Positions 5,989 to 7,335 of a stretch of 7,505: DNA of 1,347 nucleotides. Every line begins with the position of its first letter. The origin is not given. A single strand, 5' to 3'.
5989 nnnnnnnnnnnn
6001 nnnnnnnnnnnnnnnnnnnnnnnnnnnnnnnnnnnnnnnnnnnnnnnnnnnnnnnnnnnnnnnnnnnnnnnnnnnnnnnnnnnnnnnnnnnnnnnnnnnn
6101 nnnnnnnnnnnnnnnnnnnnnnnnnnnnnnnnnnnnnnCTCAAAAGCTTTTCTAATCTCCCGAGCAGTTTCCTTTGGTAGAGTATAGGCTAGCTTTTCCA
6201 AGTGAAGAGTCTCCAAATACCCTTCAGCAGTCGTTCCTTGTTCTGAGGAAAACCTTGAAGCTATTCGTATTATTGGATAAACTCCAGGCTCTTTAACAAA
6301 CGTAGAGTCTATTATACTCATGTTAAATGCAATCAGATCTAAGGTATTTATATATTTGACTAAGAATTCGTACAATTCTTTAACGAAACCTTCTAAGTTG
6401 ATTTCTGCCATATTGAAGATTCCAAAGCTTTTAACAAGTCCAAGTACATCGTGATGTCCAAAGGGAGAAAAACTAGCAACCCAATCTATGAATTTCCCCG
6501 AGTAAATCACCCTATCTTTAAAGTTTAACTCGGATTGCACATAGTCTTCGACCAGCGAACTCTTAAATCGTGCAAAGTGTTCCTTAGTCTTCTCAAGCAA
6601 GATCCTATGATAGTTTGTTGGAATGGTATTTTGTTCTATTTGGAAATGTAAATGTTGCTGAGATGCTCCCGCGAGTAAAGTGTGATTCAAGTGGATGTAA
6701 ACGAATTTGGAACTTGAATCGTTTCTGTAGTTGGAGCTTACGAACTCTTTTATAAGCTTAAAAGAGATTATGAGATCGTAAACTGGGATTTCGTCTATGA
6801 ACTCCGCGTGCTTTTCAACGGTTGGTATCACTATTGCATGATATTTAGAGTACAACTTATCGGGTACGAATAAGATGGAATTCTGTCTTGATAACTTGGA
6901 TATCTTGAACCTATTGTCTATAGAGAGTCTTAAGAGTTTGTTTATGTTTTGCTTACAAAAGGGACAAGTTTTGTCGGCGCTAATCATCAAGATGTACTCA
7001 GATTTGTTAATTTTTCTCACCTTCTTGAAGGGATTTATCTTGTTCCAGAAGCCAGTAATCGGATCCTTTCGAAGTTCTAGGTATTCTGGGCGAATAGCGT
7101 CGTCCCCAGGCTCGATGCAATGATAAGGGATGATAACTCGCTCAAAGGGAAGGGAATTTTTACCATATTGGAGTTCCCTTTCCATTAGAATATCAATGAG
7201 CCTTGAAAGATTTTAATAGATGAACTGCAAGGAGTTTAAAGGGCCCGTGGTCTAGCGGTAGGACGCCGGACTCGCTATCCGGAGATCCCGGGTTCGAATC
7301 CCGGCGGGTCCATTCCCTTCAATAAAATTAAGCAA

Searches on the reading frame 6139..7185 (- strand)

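Call 4: search_protein_families(library=pfam, proteins=[window:6139-7185:-], max_evalue=0.01)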
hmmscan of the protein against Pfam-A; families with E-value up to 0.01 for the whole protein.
window:6139-7185:- (349 aa): 0 families

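Call 5: search_protein_families(library=ncbifam, proteins=[window:6139-7185:-], max_evalue=0.01)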
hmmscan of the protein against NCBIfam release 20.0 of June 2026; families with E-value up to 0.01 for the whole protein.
window:6139-7185:- (349 aa): 2 families
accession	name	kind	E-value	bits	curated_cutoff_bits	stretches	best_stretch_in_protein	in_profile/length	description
NF008724.0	PRK11720.1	equivalog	3.6e-07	29.6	448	1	149-231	135-217/348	UDP-glucose--hexose-1-phosphate uridylyltransferase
TIGR00209.1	galT_1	equivalog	4.9e-06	25.7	102.1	1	118-239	108-227/349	galactose-1-phosphate uridylyltransferase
